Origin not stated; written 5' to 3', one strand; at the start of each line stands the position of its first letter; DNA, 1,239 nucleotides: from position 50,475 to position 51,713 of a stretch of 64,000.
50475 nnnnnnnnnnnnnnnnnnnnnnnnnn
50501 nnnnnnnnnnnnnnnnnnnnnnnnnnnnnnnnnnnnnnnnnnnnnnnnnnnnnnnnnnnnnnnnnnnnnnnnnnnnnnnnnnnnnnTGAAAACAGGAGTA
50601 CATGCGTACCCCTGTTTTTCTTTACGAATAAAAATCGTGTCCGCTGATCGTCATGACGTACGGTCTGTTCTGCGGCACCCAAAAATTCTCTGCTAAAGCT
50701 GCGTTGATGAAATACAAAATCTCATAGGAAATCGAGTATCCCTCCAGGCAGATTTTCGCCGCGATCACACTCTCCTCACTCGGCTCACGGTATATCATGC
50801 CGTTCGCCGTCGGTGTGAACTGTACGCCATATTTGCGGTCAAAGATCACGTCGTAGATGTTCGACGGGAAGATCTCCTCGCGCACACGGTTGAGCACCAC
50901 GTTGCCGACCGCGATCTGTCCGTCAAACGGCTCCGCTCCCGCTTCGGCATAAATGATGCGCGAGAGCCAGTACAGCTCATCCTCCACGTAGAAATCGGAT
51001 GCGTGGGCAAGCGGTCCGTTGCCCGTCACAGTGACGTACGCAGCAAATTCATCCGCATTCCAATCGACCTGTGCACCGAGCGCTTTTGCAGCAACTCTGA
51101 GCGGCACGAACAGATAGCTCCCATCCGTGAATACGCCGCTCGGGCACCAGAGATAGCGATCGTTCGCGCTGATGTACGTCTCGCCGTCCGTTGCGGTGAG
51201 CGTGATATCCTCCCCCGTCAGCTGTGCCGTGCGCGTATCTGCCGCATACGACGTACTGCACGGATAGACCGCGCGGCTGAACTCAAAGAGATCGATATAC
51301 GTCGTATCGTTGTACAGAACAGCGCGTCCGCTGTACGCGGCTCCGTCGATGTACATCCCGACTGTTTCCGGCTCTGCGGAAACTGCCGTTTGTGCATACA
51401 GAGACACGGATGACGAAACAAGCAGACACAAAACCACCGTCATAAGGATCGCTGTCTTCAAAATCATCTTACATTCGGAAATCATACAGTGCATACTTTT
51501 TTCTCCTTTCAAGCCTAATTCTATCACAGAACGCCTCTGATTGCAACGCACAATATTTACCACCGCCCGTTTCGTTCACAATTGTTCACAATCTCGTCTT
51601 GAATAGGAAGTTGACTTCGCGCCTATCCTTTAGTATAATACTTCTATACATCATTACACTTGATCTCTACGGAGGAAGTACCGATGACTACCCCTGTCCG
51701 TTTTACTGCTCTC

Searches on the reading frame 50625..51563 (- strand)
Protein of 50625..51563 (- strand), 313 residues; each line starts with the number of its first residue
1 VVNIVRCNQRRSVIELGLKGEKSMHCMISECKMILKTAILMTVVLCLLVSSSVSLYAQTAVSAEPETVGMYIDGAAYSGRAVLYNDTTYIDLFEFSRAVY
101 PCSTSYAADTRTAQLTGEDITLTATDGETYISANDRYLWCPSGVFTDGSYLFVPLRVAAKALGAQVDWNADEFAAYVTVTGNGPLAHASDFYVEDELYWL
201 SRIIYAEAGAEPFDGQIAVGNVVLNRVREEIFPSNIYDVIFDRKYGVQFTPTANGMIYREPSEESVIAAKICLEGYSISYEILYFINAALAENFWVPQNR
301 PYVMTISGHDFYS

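Call 7: search_protein_families(library=pfam, proteins=[window:50625-51563:-], max_evalue=0.1)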
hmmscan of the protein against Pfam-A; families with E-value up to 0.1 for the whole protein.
window:50625-51563:- (313 aa): 2 families
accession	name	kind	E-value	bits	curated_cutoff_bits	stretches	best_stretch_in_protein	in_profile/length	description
PF07486.17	Hydrolase_2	-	1.6e-23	83.6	27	1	211-312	2-100/100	Cell Wall Hydrolase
PF07833.16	Cu_amine_oxidN1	-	1.7e-10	41.2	24.2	1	76-172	6-103/108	Copper amine oxidase N-terminal domain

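Call 12: find_encoding_contigs(protein=window:50625-51494:-, flank=4000, max_places=10)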
Protein window:50625-51494:- (290 aa): 7 contigs read that carry it; 5 places shown.
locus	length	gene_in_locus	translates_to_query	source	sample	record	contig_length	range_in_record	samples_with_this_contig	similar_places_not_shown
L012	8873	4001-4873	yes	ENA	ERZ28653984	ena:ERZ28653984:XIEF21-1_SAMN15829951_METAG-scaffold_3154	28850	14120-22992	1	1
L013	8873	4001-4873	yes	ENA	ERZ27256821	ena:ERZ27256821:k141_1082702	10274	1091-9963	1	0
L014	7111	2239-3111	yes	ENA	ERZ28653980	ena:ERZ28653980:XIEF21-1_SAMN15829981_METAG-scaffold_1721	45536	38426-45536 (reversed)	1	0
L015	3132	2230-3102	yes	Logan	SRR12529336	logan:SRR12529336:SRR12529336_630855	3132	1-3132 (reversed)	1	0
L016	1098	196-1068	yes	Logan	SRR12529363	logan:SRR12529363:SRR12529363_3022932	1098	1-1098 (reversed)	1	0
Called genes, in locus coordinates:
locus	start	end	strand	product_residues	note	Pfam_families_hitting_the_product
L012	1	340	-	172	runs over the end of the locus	PF04542:Sigma70_r2, PF04545:Sigma70_r4, PF08281:Sigma70_r4_2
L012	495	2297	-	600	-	PF00144:Beta-lactamase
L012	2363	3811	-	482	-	-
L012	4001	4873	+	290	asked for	PF07833:Cu_amine_oxidN1, PF07486:Hydrolase_2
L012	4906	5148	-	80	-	PF13443:HTH_26, PF01381:HTH_3 (weak)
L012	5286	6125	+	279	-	-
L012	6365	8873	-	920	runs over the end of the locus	PF00690:Cation_ATPase_N, PF00122:E1-E2_ATPase, PF00702:Hydrolase, PF13246:Cation_ATPase, PF08282:Hydrolase_3 (faint), PF00689:Cation_ATPase_C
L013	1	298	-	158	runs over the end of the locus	PF04542:Sigma70_r2, PF04545:Sigma70_r4, PF08281:Sigma70_r4_2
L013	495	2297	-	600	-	PF00144:Beta-lactamase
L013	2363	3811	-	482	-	-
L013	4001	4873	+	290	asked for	PF07833:Cu_amine_oxidN1, PF07486:Hydrolase_2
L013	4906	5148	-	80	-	PF13443:HTH_26, PF01381:HTH_3 (weak)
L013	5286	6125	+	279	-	-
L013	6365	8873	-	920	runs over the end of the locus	PF00690:Cation_ATPase_N, PF00122:E1-E2_ATPase, PF00702:Hydrolase, PF13246:Cation_ATPase, PF08282:Hydrolase_3 (faint), PF00689:Cation_ATPase_C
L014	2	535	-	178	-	?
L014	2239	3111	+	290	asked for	PF07833:Cu_amine_oxidN1, PF07486:Hydrolase_2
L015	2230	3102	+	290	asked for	PF07833:Cu_amine_oxidN1, PF07486:Hydrolase_2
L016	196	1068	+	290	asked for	PF07833:Cu_amine_oxidN1, PF07486:Hydrolase_2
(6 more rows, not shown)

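Call 23: find_related_loci(query=window:50625-51494:-, collection=genome_contigs, flank=6000)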
Query window:50625-51494:- (290 aa) in genome_contigs; peptide patterns used: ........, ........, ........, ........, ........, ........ (x = any residue, [..] = any of these).
65 stretches matched a pattern; 22 encode a relative of the query (tblastn E <= 1e-3); 22 distinct loci.
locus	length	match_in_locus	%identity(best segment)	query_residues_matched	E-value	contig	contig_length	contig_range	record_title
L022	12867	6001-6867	87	1-290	3e-171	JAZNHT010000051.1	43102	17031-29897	MAG: Eubacteriales bacterium isolate T1900044691_TS20190157.MAGScoT_cleanbin_000002 SGB_1749_k141_141438, whole genome s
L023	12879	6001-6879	64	1-290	4e-121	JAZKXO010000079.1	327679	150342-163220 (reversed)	MAG: Eubacteriales bacterium isolate T1900045118_TC20190112.MAGScoT_cleanbin_000001 SGB_4819_k141_737686, whole genome s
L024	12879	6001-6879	63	1-290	8e-120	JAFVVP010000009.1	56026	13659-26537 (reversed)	MAG: Clostridia bacterium isolate RGIG5435 Sheep_Colon-4__c77971, whole genome shotgun sequence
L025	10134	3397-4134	49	45-289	1e-71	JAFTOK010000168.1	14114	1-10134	MAG: Clostridia bacterium isolate RGIG4003 Roe_deer_Cecum-5__c392308, whole genome shotgun sequence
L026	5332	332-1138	42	22-290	5e-67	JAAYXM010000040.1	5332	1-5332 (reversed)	MAG: Clostridiales bacterium isolate AS06rmzACSIP_149 96045_AS06, whole genome shotgun sequence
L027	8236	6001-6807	44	13-290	2e-66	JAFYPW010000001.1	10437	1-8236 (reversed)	MAG: Oscillospiraceae bacterium isolate RGIG7313 Water_buffalos_Cecum-4__c4890, whole genome shotgun sequence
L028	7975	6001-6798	39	16-290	3e-63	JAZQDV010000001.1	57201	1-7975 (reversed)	MAG: Eubacteriales bacterium isolate T1900044636_TS20190102.MAGScoT_cleanbin_000005 SGB_1146_k141_1757183, whole genome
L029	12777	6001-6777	42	31-290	8e-67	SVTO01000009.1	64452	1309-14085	MAG: Oscillospiraceae bacterium isolate SIG697 NODE_10839_length_64452_cov_2.055080, whole genome shotgun sequence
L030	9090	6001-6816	40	16-290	1e-52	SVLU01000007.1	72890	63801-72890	MAG: Oscillospiraceae bacterium isolate SIG495 NODE_8859_length_72890_cov_2.441529, whole genome shotgun sequence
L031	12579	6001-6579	47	99-290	1e-51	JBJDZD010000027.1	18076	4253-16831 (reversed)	MAG: Eubacteriales bacterium isolate LOHA14_bin.037 NODE_1462_length_18076_cov_8.588092, whole genome shotgun sequence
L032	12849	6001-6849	35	1-289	2e-49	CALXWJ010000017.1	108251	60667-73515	MAG: uncultured Clostridia bacterium isolate E0_DP__bin142 genome assembly, contig: E0_DP__k127_1864649, whole genome sh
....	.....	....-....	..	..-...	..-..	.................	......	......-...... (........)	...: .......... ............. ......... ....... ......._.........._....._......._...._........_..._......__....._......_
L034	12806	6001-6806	55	11-290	2e-56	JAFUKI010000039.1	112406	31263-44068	MAG: Clostridia bacterium isolate RGIG4573 Roe_deer_Rectum-2__c127198, whole genome shotgun sequence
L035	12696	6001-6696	39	60-289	8e-49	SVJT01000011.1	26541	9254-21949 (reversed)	MAG: Oscillospiraceae bacterium isolate SIG442 NODE_36377_length_26541_cov_1.498448, whole genome shotgun sequence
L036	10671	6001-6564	42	86-289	2e-46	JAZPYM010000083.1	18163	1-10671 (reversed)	MAG: Congzhengia sp. isolate T1900044647_TS20190113.MAGScoT_cleanbin_000011 SGB_1386_k141_2405594, whole genome shotgun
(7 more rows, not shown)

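Call 71: find_homologous_proteins(query=window:50625-51494:-, max_evalue=1e-60)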
Query window:50625-51494:- (290 aa): 1326 proteins with E <= 1e-60 among 6988 candidates; the best 120 are listed.
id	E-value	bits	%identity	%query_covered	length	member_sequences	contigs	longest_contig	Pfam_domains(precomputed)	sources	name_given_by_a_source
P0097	2.2e-191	653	100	100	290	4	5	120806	PF07486.18,PF07833.17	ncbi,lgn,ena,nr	ncbi:MAG: cell wall hydrolase [Clostridia bacterium]|nr:cell wall hydrolase [Clostridia bacterium]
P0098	2.9e-164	564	87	100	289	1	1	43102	PF07486.18,PF07833.17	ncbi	-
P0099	3.3e-148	511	79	100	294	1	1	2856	PF07486.18,PF07833.17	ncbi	-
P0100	8.8e-145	500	77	100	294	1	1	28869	PF07486.18,PF07833.17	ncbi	-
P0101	2.9e-144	498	77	100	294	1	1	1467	PF07486.18,PF07833.17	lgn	-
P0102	1.7e-143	495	76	100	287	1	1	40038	PF07486.18,PF07833.17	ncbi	-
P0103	2.3e-141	488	76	100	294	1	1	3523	PF07486.18,PF07833.17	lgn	-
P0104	6.6e-120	418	67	100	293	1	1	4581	PF07486.18,PF07833.17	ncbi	-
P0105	1.4e-119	417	66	100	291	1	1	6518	PF07486.18,PF07833.17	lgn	-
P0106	3.6e-119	416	64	100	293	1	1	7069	PF07486.18,PF07833.17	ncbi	-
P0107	1.3e-117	411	66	100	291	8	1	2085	PF07486.18,PF07833.17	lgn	-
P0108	5.2e-117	409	66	100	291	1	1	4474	PF07486.18,PF07833.17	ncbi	-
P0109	1.0e-114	401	68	91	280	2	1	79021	PF07486.18,PF07833.17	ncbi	-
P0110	9.4e-114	398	63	100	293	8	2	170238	PF07486.18,PF07833.17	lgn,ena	-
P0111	3.7e-108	380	61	100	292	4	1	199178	PF07486.18,PF07833.17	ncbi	ncbi:MAG: cell wall hydrolase [Eubacteriales bacterium]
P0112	5.6e-108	379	59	100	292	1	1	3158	PF07486.18,PF07833.17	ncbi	-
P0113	1.9e-107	377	60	100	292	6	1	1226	PF07486.18,PF07833.17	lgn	-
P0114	2.9e-107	377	59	100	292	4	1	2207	PF07486.18,PF07833.17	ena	-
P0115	3.5e-107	376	59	100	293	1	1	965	PF07486.18,PF07833.17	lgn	-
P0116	4.2e-107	376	60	100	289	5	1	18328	PF07486.18,PF07833.17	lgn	-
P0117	1.0e-106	375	60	100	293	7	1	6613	PF07486.18,PF07833.17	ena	-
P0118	2.6e-106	373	59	100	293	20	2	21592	PF07486.18,PF07833.17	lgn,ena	-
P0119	6.3e-106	372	59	100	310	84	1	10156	PF07486.18,PF07833.17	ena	-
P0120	1.5e-105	371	58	100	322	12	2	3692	PF07486.18,PF07833.17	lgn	-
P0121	1.7e-105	371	61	100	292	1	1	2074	PF07486.18,PF07833.17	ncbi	-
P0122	2.2e-105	370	59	100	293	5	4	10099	PF07486.18,PF07833.17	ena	-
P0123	3.2e-105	370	59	100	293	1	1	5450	PF07486.18,PF07833.17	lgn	-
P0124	1.7e-104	367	59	100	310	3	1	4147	PF07486.18,PF07833.17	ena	-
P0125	1.9e-104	367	59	100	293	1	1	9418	PF07486.18,PF07833.17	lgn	-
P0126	2.5e-104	367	60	100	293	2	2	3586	PF07486.18,PF07833.17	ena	-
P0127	3.1e-104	367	58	100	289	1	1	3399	PF07486.18,PF07833.17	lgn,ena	-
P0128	3.2e-104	367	57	100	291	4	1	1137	PF07486.18,PF07833.17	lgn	-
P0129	4.1e-104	366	59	100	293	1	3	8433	PF07486.18,PF07833.17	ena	-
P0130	5.4e-104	366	61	100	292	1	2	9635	PF07486.18,PF07833.17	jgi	-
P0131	6.4e-104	366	58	100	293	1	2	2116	PF07486.18,PF07833.17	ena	-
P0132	1.1e-103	365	59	100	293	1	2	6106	PF07486.18,PF07833.17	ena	-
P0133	1.1e-103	365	59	100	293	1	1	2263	PF07486.18,PF07833.17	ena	-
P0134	1.8e-103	364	59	100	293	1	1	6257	PF07486.18,PF07833.17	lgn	-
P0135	2.0e-103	364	58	100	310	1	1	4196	PF07486.18,PF07833.17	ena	-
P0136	2.7e-103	364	59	100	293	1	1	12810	PF07486.18,PF07833.17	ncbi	-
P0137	3.0e-103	363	59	100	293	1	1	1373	PF07486.18,PF07833.17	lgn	-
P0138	3.5e-103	363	59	100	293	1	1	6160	PF07486.18,PF07833.17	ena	-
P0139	3.9e-103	363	59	100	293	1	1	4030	PF07486.18,PF07833.17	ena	-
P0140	5.8e-103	362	58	100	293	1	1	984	PF07486.18,PF07833.17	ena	-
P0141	2.2e-101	357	58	100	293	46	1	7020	PF07486.18,PF07833.17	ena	-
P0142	2.6e-101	357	58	100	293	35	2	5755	PF07486.18,PF07833.17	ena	-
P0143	3.3e-101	357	56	100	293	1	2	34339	PF07486.18,PF07833.17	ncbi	-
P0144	2.5e-100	354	58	100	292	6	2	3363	PF07486.18,PF07833.17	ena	-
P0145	3.1e-99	350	56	100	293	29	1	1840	PF07486.18,PF07833.17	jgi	jgi:N-acetylmuramoyl-L-alanine amidase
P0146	6.9e-99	349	56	100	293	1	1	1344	PF07486.18,PF07833.17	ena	-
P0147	3.4e-98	347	55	100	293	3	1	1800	PF07486.18,PF07833.17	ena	-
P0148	2.3e-97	344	56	100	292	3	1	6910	PF07486.18,PF07833.17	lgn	-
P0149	1.2e-96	342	58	86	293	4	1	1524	PF07486.18,PF07833.17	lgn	-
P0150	3.6e-95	337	55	100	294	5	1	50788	PF07486.18,PF07833.17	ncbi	-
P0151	7.0e-94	333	67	76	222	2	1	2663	PF07486.18,PF07833.17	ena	-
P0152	9.6e-94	332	54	100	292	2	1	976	PF07486.18,PF07833.17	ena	-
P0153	1.4e-93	332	60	86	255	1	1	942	PF07486.18,PF07833.17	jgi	-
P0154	2.2e-93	331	54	100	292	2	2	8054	PF07486.18,PF07833.17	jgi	-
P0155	1.0e-89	319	63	80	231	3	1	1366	PF07486.18,PF07833.17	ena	-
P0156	4.3e-85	304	52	100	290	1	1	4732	PF07486.18,PF07833.17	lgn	-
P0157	3.3e-79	285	50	91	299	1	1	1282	PF07486.18,PF07833.17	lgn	-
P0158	6.1e-79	284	47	97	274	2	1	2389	PF07486.18,PF07833.17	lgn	-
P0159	2.2e-78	282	49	89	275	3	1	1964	PF07486.18,PF07833.17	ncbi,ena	-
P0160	4.5e-78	281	47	99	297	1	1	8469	PF07486.18,PF07833.17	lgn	-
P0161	1.2e-77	279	50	91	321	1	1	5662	PF07486.18,PF07833.17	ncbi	-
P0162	1.6e-77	279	49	92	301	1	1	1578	PF07486.18,PF07833.17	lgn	-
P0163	5.3e-77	277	51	86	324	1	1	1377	PF07486.18,PF07833.17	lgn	-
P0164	5.8e-77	277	49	85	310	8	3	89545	PF07486.18,PF07833.17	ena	-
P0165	8.0e-77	277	48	88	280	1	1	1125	PF07486.18,PF07833.17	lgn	-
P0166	1.3e-76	276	47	97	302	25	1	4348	PF07486.18,PF07833.17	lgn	-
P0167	1.6e-76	276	55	81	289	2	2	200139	PF07486.18,PF07833.17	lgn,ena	-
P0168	2.3e-76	275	50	88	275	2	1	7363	PF07486.18,PF07833.17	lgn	-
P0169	2.4e-76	275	50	87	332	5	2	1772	PF07486.18,PF07833.17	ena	-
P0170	2.5e-76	275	49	88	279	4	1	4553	PF07486.18,PF07833.17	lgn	-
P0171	7.1e-76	274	48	94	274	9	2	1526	PF07486.18,PF07833.17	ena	-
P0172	7.7e-76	273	53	85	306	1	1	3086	PF07486.18,PF07833.17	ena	-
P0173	7.8e-76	273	48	91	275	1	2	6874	PF07486.18,PF07833.17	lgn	-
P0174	1.3e-75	273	48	85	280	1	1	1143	PF07486.18,PF07833.17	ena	-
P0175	1.6e-75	272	48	84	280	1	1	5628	PF07486.18,PF07833.17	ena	-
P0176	1.9e-75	272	48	92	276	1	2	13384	PF07486.18,PF07833.17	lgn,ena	-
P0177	4.2e-75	271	49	88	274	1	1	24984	PF07486.18,PF07833.17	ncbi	-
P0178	6.9e-75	270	48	84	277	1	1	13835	PF07486.18,PF07833.17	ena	-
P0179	8.1e-75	270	48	91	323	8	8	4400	PF07486.18,PF07833.17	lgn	-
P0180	1.1e-74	270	48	87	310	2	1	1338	PF07486.18,PF07833.17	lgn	-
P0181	1.1e-74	270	50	87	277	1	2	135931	PF07486.18,PF07833.17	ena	-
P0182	1.9e-74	269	48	94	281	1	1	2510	PF07486.18,PF07833.17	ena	-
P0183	2.3e-74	269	50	84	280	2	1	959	PF07486.18,PF07833.17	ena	-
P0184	3.0e-74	268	48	91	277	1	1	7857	PF07486.18,PF07833.17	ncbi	-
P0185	3.5e-74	268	49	83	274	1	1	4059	PF07486.18,PF07833.17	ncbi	-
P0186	3.6e-74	268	48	85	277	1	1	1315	PF07486.18,PF07833.17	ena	-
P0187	4.4e-74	268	48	86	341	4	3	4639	PF07486.18,PF07833.17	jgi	-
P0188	4.7e-74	268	48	85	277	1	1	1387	PF07486.18,PF07833.17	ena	-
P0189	5.1e-74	268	44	99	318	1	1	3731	PF07486.18,PF07833.17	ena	-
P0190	5.4e-74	267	49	87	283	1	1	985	PF07486.18,PF07833.17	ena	-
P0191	8.0e-74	267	49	88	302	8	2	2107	PF07486.18,PF07833.17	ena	-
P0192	2.6e-73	265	44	96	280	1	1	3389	PF07486.18,PF07833.17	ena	-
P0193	2.6e-73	265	47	96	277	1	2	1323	PF07486.18,PF07833.17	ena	-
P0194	2.7e-73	265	47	89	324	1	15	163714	PF07486.18,PF07833.17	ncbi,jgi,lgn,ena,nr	ncbi:MAG: copper amine oxidase [Ruminococcaceae bacterium]|nr:copper amine oxidase [Oscillospiraceae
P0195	3.1e-73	265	49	84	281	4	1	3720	PF07486.18,PF07833.17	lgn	-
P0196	3.7e-73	265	48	89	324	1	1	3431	PF07486.18,PF07833.17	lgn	-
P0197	5.0e-73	264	45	96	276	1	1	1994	PF07486.18,PF07833.17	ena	-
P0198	5.0e-73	264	50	86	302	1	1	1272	PF07486.18,PF07833.17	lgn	-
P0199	5.5e-73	264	46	96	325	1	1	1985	PF07486.18,PF07833.17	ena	-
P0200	5.6e-73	264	50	86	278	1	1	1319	PF07486.18,PF07833.17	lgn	-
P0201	6.2e-73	264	45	97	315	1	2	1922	PF07486.18,PF07833.17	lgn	-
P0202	6.8e-73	264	46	96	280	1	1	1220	PF07486.18,PF07833.17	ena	-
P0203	8.6e-73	264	47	97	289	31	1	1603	PF07486.18,PF07833.17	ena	-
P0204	9.8e-73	263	47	89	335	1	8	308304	PF07486.18,PF07833.17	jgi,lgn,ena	-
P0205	1.4e-72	263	47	92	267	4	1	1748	PF07486.18,PF07833.17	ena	-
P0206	1.6e-72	263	49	88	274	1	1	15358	PF07486.18,PF07833.17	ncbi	-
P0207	1.7e-72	263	46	95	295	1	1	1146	PF07486.18,PF07833.17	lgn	-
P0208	1.7e-72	263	48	93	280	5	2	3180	PF07486.18,PF07833.17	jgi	-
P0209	2.0e-72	262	44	96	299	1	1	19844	PF07486.18,PF07833.17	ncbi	-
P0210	2.1e-72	262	47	95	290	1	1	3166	PF07486.18,PF07833.17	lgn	-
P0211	2.3e-72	262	50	85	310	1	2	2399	PF07486.18,PF07833.17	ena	-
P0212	2.4e-72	262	44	98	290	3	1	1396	PF07486.18,PF07833.17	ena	-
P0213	3.1e-72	262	46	100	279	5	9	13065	PF07486.18,PF07833.17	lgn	-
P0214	3.4e-72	262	47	91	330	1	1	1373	PF07486.18,PF07833.17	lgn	-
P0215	3.6e-72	261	47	96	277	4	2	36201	PF07486.18,PF07833.17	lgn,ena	-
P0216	4.1e-72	261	47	87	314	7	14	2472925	PF07486.18,PF07833.17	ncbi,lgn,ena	-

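Call 72: find_encoding_contigs(protein=P0100, flank=5000, max_places=3)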
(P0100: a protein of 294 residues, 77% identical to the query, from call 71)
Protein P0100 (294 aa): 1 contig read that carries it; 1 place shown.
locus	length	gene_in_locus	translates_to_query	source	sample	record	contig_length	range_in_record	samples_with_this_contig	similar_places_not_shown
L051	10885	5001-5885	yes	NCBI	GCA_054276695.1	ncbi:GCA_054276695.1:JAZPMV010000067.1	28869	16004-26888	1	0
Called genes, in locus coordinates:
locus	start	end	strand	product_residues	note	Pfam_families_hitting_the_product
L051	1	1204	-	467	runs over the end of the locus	PF03062:MBOAT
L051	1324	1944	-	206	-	-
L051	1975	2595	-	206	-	-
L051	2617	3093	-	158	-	PF04542:Sigma70_r2, PF04545:Sigma70_r4, PF08281:Sigma70_r4_2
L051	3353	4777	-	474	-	PF01547:SBP_bac_1, PF13416:SBP_bac_8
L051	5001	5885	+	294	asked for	PF07833:Cu_amine_oxidN1, PF07486:Hydrolase_2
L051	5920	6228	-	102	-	PF05437:AzlD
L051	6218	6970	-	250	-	PF03591:AzlC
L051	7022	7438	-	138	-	PF01948:PyrI, PF02748:PyrI_C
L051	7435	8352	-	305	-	PF02729:OTCace_N, PF00185:OTCace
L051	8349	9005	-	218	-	PF00156:Pribosyltran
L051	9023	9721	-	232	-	PF00215:OMPdecase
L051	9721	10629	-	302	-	PF01180:DHO_dh, PF01207:Dus, PF03060:NMO (weak)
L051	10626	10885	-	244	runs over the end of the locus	PF00175:NAD_binding_1, PF10418:DHODB_Fe-S_bind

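Call 73: find_encoding_contigs(protein=P0102, flank=5000, max_places=3)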
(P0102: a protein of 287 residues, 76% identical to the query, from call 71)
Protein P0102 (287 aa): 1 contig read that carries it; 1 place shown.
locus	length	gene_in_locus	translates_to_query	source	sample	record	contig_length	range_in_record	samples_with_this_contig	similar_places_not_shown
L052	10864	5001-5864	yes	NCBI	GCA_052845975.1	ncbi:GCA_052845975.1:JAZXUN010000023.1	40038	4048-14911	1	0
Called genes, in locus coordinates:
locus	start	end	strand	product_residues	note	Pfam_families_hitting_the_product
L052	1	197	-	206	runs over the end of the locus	-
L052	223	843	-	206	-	-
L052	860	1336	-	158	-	PF04542:Sigma70_r2, PF04545:Sigma70_r4, PF08281:Sigma70_r4_2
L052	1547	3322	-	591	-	PF00144:Beta-lactamase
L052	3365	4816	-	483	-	PF13416:SBP_bac_8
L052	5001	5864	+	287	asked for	PF07833:Cu_amine_oxidN1, PF07486:Hydrolase_2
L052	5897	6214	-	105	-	PF05437:AzlD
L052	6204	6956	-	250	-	PF03591:AzlC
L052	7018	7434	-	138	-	PF01948:PyrI, PF02748:PyrI_C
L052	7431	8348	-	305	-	PF02729:OTCace_N, PF00185:OTCace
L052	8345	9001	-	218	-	PF00156:Pribosyltran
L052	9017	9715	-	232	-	PF00215:OMPdecase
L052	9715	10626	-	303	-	PF01180:DHO_dh, PF01207:Dus, PF03060:NMO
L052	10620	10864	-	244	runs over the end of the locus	PF00175:NAD_binding_1, PF10418:DHODB_Fe-S_bind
